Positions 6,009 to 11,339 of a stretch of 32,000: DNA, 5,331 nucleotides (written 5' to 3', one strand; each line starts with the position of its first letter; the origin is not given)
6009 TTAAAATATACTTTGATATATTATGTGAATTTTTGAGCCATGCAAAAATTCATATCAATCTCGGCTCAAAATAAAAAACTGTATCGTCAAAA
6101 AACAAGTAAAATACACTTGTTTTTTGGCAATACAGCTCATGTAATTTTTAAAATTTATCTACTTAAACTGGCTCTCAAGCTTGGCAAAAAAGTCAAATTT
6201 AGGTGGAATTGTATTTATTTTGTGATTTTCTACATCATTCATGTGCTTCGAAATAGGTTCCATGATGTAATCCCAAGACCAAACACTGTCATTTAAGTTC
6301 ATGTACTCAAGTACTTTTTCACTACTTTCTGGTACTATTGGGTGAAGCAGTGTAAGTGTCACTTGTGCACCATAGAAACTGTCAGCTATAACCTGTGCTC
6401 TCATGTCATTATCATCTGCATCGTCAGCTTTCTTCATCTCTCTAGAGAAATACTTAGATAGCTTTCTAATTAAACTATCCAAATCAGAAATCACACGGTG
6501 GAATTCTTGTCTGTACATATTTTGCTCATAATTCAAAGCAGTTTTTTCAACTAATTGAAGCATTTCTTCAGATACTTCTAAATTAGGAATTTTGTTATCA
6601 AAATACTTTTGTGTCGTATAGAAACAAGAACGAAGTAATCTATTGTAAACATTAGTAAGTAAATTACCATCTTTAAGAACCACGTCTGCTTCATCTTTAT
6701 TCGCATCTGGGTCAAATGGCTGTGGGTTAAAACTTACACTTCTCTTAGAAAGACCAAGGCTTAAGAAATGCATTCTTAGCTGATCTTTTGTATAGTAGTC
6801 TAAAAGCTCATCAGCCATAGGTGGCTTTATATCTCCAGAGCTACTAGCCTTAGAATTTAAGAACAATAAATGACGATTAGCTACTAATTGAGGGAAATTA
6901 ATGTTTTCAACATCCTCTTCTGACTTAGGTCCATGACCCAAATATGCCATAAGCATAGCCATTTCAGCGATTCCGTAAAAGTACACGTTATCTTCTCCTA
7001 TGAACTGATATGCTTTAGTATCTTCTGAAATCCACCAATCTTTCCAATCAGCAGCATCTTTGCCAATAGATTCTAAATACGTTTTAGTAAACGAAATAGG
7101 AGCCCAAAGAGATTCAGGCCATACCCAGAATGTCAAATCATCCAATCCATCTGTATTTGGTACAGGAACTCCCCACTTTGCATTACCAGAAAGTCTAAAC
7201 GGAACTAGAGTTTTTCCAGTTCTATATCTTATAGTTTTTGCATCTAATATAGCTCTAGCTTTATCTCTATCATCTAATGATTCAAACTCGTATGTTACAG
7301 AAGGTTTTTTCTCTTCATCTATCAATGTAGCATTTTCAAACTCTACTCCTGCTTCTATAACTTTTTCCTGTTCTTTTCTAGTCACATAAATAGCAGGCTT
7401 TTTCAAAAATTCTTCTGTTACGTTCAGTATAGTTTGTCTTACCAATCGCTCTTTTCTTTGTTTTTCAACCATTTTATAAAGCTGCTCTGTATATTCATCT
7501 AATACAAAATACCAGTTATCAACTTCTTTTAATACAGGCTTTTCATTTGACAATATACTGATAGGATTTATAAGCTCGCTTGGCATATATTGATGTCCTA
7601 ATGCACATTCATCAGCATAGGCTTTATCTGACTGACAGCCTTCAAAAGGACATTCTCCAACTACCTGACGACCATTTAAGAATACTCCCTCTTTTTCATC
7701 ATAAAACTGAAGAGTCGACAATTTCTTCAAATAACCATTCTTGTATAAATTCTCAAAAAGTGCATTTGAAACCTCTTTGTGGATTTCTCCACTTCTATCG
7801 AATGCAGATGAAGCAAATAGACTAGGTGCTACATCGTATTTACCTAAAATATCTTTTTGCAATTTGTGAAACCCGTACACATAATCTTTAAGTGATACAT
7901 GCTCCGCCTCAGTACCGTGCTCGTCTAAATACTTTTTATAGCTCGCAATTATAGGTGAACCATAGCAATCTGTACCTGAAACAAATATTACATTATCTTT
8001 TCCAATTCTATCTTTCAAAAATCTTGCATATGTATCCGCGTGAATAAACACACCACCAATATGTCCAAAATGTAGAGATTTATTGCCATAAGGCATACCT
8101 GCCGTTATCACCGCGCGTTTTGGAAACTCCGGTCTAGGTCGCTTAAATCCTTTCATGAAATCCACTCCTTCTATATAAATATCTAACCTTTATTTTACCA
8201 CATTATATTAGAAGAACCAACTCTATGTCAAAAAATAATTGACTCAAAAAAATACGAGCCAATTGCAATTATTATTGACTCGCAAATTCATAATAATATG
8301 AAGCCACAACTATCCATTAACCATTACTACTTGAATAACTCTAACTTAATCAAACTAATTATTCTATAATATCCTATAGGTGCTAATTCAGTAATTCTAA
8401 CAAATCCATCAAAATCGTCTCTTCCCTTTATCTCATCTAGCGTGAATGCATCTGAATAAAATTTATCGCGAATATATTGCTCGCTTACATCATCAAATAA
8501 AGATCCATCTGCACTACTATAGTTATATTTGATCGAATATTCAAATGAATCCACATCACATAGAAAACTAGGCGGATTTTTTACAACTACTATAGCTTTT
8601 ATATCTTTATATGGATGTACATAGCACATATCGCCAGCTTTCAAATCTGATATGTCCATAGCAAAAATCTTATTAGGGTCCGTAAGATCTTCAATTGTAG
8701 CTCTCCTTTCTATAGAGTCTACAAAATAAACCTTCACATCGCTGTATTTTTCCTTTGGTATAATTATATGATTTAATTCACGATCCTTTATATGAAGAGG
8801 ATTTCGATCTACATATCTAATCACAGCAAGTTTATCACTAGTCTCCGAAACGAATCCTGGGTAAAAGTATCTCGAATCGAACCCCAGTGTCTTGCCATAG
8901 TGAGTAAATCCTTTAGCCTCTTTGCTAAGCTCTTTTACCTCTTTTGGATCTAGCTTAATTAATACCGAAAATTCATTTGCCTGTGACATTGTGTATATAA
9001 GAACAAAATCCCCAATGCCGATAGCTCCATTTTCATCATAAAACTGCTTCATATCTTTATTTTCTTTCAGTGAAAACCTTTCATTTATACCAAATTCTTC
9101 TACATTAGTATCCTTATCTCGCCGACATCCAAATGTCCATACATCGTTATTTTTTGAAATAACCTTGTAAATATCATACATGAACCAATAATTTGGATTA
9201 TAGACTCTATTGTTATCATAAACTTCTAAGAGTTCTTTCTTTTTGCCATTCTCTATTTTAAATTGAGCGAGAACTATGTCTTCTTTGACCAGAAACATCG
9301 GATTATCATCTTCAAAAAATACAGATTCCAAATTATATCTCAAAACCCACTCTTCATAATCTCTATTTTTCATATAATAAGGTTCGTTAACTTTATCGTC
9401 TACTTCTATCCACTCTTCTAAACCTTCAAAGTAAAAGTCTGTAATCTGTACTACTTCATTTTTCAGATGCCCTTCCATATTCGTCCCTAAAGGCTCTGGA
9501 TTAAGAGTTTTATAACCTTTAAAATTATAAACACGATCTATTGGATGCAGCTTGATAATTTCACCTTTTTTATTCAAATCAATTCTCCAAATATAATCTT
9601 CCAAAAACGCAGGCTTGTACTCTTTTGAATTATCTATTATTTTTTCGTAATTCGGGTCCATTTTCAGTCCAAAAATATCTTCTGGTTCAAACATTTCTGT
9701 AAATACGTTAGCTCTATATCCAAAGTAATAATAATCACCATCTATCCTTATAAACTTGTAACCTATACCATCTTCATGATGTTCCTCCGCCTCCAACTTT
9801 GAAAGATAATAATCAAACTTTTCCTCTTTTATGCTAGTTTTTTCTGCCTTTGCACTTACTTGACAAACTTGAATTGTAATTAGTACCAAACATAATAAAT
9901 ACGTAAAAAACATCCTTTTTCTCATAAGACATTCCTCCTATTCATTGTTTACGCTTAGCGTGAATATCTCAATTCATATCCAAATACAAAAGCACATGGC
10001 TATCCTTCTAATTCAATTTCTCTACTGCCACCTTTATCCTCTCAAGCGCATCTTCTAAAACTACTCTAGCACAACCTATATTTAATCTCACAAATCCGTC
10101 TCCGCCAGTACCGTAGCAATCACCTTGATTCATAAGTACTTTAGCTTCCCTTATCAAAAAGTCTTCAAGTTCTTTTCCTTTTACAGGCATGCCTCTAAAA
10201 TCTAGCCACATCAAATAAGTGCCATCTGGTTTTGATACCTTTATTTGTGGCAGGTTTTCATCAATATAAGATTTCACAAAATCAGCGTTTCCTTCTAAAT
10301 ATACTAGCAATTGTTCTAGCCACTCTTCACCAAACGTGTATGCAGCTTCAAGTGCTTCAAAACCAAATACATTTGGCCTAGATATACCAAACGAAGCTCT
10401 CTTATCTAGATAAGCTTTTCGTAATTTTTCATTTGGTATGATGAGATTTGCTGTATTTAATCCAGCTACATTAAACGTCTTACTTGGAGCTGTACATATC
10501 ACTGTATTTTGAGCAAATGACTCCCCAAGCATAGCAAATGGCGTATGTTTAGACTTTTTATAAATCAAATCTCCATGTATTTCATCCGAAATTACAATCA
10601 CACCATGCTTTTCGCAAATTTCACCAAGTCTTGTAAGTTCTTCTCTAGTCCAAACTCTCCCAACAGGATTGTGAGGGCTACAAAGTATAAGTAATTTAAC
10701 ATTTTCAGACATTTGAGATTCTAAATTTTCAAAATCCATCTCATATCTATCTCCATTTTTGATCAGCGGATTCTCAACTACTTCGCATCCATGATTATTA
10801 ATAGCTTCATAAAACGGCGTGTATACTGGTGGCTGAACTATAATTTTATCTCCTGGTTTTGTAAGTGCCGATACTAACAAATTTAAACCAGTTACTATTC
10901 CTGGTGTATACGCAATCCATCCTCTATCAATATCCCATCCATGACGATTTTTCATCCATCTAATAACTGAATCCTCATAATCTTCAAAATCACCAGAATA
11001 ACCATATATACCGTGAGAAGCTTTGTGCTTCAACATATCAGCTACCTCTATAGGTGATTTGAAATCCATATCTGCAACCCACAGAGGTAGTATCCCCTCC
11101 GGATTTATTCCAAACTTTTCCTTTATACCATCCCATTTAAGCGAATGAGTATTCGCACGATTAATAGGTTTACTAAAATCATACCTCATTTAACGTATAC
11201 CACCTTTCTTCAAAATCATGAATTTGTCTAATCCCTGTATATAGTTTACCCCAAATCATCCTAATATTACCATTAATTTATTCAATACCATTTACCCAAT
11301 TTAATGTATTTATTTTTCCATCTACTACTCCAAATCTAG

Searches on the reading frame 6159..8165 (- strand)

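Call 8: search_protein_families(library=ncbifam, proteins=[window:6159-8165:-])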
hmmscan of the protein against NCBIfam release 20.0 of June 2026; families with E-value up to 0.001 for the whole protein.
window:6159-8165:- (668 aa): 6 families
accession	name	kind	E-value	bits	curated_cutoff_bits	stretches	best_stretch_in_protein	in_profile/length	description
NF001100.0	PRK00133.1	equivalog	2e-73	248.1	587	2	16-256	5-225/676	methionine--tRNA ligase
TIGR00398.1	metG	equivalog_domain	5.8e-65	220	336.35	2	19-266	2-234/530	methionine--tRNA ligase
NF008900.0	PRK12267.1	equivalog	6.4e-23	81.1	598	2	329-659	211-512/648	methionine--tRNA ligase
NF008863.0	PRK11893.2-5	equivalog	2.6e-16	59.3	551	1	16-235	5-210/531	methionine--tRNA ligase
NF008859.0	PRK11893.2-1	equivalog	1.4e-13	50.6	553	1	17-252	3-222/498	methionine--tRNA ligase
NF008861.0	PRK11893.2-3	equivalog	8.2e-11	41.2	633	1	16-204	5-180/496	methionine--tRNA ligase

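Call 74: search_protein_families(library=pfam, proteins=[window:6159-8165:-], max_evalue=0.05)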
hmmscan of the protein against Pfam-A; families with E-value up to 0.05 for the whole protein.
window:6159-8165:- (668 aa): 4 families
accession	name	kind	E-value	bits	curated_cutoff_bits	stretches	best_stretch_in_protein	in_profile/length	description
PF09334.17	tRNA-synt_1g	-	3.5e-66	224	20.1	2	19-261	2-227/391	tRNA synthetases class I (M)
PF08264.19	Anticodon_1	-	8.7e-05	22.9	25.1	1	534-628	3-99/148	Anticodon-binding domain of tRNA ligase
PF00133.28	tRNA-synt_1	-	0.0037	16.5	22.7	1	19-159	26-169/414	tRNA synthetases class I (I, L, M and V)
PF19303.5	Anticodon_3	-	0.0063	16.8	23.5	1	533-632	12-111/152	Anticodon binding domain of methionyl tRNA ligase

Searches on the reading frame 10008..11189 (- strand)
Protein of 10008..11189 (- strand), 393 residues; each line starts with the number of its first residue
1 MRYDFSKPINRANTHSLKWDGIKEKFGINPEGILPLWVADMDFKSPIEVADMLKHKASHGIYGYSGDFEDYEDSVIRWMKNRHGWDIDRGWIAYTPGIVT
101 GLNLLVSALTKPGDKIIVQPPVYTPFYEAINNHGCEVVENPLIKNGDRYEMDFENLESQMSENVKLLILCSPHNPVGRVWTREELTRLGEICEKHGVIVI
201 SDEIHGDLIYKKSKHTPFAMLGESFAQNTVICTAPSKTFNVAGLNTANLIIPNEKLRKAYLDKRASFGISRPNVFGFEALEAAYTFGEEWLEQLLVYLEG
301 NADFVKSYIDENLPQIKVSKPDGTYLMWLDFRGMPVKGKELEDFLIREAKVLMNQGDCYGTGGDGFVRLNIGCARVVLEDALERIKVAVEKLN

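Call 8: search_protein_families(library=ncbifam, proteins=[window:10008-11189:-])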
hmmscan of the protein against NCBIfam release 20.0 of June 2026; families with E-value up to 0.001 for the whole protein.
window:10008-11189:- (393 aa): 75 families (the best 25 are shown)
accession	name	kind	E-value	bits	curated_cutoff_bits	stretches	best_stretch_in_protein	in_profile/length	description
TIGR04350.1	C_S_lyase_PatB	subfamily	6.1e-147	489.5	340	1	5-389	1-383/384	PatB family C-S lyase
NF041364.1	GntC_guanitoxin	equivalog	3.7e-45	154.4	415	1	73-386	44-354/356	guanitoxin biosynthesis PLP-dependent (S)-gamma-hydroxy-L-arginine cyclodehydratase GntC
NF004770.0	PRK06108.1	subfamily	1.6e-42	145.8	422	1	15-391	18-394/396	pyridoxal phosphate-dependent aminotransferase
TIGR01265.1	tyr_nico_aTase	subfamily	2.2e-36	125.7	292.45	1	62-387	69-397/403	tyrosine/nicotianamine family aminotransferase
NF004975.0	PRK06348.1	equivalog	1.7e-35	122.8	549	1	34-386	32-380/384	pyridoxal phosphate-dependent aminotransferase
NF005816.0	PRK07682.1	equivalog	4e-34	117.9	620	1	14-392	10-386/390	aminotransferase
NF006230.0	PRK08363.1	equivalog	1.7e-33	116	534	1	41-389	43-392/398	alanine aminotransferase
NF006229.0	PRK08361.1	equivalog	2.7e-33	115.5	624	1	31-392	33-391/391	aspartate aminotransferase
NF005855.0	PRK07777.1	equivalog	1.8e-32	113.2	553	1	73-340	72-336/391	pyridoxal phosphate-dependent aminotransferase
NF005744.0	PRK07568.1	subfamily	7.4e-32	110.6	389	1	36-390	35-391/398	pyridoxal phosphate-dependent aminotransferase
TIGR01264.1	tyr_amTase_E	equivalog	1e-31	110.1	474.25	1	49-387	54-397/403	tyrosine transaminase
NF006569.0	PRK09082.1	subfamily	1.6e-30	106.5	420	1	42-351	41-347/386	methionine aminotransferase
NF004621.0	PRK05957.1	equivalog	1.6e-29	102.9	498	1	73-390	72-384/389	pyridoxal phosphate-dependent aminotransferase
TIGR03540.1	DapC_direct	equivalog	8.6e-29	100.6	593.25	1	33-386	31-381/383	LL-diaminopimelate aminotransferase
NF041091.1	asp_aminotase_Arch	equivalog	2.3e-28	99.1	550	1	29-386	25-372/376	aspartate aminotransferase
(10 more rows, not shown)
